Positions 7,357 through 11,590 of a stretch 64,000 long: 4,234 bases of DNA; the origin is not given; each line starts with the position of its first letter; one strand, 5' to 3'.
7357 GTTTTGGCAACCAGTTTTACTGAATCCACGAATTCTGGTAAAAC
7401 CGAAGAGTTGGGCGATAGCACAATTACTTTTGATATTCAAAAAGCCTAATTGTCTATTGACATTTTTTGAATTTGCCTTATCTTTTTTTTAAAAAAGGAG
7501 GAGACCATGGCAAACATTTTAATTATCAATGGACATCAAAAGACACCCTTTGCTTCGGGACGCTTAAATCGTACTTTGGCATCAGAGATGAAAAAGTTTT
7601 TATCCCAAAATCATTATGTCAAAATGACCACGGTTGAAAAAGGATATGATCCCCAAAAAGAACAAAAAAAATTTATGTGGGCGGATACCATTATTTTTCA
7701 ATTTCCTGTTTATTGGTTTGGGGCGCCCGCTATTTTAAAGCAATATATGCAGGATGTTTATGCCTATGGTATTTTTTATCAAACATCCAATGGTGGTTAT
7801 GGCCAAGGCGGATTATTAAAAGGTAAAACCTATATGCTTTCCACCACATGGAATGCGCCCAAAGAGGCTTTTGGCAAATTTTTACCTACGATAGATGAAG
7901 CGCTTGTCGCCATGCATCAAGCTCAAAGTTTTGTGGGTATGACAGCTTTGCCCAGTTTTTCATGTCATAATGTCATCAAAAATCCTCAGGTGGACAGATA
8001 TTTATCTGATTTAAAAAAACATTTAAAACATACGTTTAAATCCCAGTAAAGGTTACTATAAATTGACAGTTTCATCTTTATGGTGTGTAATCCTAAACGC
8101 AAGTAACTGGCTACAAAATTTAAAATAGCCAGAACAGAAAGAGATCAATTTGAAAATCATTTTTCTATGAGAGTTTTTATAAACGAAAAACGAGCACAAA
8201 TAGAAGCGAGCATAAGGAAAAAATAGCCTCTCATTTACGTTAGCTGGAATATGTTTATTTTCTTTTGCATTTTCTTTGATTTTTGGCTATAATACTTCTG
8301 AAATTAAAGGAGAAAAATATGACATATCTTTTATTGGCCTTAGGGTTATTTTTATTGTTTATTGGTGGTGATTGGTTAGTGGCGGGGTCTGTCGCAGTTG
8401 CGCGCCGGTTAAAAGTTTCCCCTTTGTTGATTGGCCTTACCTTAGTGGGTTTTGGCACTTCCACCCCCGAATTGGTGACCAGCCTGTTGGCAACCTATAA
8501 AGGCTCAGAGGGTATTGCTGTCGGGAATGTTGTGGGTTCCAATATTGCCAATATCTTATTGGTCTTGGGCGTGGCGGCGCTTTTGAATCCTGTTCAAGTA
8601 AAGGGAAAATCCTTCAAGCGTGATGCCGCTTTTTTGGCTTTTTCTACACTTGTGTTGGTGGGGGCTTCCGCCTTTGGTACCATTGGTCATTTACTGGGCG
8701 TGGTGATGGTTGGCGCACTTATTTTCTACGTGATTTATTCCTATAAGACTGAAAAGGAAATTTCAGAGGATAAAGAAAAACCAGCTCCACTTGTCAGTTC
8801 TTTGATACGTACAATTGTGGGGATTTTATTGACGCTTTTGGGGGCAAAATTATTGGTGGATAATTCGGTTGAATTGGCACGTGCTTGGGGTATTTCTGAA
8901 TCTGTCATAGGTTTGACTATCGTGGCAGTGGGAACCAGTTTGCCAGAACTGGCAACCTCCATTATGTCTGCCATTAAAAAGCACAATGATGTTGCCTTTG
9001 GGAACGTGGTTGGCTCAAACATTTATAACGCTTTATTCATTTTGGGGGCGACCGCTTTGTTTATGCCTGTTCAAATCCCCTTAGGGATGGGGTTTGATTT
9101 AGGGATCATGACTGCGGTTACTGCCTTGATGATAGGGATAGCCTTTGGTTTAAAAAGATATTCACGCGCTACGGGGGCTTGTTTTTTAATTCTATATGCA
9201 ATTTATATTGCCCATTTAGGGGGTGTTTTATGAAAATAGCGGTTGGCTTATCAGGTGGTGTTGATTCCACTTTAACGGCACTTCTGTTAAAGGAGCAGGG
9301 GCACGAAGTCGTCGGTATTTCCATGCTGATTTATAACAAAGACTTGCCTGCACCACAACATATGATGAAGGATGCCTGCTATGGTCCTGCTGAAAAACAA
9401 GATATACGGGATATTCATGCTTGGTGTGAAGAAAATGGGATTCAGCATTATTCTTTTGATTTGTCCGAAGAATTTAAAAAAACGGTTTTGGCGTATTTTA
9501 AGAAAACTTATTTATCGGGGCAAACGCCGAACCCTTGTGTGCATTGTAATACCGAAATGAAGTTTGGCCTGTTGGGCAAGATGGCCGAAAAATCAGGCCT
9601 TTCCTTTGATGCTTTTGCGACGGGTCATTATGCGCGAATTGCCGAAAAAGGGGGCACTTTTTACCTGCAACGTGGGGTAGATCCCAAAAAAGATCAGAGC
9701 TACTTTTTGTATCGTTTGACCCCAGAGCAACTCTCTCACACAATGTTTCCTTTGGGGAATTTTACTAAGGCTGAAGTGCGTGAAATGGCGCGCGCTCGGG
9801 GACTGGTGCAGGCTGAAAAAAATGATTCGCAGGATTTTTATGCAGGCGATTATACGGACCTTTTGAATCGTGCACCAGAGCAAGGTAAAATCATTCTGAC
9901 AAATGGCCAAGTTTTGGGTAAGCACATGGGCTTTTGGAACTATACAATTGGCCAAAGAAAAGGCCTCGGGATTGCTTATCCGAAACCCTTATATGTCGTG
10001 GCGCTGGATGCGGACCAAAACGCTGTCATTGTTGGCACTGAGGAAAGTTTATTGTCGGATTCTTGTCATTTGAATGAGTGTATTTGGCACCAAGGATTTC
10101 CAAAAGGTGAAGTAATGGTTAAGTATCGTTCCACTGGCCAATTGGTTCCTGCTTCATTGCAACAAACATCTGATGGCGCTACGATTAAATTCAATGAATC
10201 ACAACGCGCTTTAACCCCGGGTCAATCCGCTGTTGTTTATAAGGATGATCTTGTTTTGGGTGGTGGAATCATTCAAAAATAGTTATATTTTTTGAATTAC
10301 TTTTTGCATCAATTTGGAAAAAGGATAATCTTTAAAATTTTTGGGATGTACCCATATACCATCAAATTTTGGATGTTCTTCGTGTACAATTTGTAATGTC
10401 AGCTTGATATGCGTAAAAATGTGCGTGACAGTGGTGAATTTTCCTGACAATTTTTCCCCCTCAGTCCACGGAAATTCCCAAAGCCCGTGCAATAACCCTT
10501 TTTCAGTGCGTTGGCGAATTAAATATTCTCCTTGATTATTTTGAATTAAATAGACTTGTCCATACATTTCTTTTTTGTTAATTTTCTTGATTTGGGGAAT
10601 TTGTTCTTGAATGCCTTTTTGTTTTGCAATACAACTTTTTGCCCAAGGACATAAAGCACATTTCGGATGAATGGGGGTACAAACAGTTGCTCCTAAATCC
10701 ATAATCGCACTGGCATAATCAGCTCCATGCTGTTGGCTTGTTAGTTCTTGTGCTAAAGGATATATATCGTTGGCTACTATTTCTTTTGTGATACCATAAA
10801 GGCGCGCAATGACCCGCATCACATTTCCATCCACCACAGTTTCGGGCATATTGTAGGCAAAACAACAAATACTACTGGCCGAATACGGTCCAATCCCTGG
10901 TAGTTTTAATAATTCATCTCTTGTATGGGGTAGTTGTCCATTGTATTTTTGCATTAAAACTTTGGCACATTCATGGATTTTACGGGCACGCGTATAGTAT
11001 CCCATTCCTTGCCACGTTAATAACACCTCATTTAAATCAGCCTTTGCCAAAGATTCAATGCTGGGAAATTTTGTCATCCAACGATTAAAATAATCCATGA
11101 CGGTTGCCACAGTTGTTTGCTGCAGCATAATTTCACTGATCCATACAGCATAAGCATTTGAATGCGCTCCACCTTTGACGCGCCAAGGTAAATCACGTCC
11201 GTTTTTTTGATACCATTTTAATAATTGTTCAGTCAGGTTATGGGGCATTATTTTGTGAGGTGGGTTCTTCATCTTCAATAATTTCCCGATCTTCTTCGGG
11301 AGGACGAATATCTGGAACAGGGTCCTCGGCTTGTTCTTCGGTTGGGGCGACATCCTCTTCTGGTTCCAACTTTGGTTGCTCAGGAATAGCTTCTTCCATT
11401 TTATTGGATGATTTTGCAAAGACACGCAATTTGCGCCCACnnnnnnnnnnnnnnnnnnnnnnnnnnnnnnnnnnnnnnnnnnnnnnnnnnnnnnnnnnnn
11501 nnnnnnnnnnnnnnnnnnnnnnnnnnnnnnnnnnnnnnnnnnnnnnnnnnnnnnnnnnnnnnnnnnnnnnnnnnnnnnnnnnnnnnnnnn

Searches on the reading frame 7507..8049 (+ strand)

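Call 62: search_protein_families(library=pfam, proteins=[window:7507-8049:+], max_evalue=0.00001)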
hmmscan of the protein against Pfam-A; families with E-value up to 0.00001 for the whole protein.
window:7507-8049:+ (180 aa): 1 family
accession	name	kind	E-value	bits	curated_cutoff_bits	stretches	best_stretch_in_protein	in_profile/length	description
PF02525.22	Flavodoxin_2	-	3.1e-39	135.2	27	1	3-173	2-198/198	Flavodoxin-like fold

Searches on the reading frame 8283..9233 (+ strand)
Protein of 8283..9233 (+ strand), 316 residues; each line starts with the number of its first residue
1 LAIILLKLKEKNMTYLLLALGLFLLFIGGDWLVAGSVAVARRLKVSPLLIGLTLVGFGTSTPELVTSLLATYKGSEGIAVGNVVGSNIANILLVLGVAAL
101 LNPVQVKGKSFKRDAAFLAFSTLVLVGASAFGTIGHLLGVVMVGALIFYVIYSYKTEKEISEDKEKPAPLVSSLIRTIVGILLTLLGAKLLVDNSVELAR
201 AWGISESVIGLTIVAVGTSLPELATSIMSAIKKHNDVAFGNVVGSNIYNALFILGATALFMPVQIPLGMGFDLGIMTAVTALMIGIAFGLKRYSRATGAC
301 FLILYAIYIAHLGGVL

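Call 62: search_protein_families(library=pfam, proteins=[window:8283-9233:+], max_evalue=0.00001)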
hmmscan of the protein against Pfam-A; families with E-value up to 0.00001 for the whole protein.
window:8283-9233:+ (316 aa): 1 family
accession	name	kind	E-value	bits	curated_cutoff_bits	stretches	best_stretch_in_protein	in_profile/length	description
PF01699.29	Na_Ca_ex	-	8e-63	211.4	24.9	2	174-311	3-148/151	Sodium/calcium exchanger protein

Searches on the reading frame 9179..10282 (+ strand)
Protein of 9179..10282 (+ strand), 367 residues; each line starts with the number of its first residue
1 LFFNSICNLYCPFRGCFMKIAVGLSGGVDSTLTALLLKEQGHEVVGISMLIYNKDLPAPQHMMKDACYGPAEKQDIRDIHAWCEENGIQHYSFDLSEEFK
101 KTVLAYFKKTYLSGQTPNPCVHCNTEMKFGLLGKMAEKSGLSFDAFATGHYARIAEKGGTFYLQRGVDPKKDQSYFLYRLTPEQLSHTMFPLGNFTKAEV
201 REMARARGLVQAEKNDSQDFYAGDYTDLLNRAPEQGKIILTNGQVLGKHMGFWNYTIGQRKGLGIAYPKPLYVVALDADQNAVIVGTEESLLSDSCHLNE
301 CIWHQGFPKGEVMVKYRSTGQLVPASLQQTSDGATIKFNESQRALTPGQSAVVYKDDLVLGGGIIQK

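Call 62: search_protein_families(library=pfam, proteins=[window:9179-10282:+], max_evalue=0.00001)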
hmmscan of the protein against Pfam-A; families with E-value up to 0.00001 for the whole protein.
window:9179-10282:+ (367 aa): 3 families
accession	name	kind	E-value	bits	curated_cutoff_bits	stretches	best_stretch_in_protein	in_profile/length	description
PF03054.22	tRNA_Me_trans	-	8.5e-64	215.4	20.6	1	18-219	1-196/202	tRNA methyl transferase HUP domain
PF20259.3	tRNA_Me_trans_M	-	3.9e-20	71.6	27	1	233-286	10-65/66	tRNA methyl transferase PRC-barrel domain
PF20258.4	tRNA_Me_trans_C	-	3.9e-17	62.8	20.6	1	294-365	2-77/77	Aminomethyltransferase beta-barrel domain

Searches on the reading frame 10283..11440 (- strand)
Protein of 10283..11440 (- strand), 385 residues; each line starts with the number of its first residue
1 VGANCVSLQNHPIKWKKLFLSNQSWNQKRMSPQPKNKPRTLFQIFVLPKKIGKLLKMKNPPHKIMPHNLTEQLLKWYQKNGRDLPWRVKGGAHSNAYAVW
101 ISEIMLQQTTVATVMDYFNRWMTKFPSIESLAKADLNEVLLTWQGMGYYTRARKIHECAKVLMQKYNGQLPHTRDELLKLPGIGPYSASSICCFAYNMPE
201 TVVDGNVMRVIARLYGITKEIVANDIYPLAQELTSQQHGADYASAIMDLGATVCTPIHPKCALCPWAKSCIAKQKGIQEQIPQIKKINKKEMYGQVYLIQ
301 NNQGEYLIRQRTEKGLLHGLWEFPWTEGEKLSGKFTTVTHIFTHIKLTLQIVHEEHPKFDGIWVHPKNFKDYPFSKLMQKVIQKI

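Call 62: search_protein_families(library=pfam, proteins=[window:10283-11440:-], max_evalue=0.00001)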
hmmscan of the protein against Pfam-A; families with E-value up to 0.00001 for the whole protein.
window:10283-11440:- (385 aa): 3 families
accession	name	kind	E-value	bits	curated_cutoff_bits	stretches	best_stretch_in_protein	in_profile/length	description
PF00730.31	HhH-GPD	-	1.8e-21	76.9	26.2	1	101-220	1-92/108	HhH-GPD superfamily base excision DNA repair protein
PF14815.12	NUDIX_4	-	1.4e-19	70.4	35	1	296-383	2-112/113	NUDIX domain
PF00633.29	HHH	-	4.6e-09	36.1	24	1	165-194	1-30/30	Helix-hairpin-helix motif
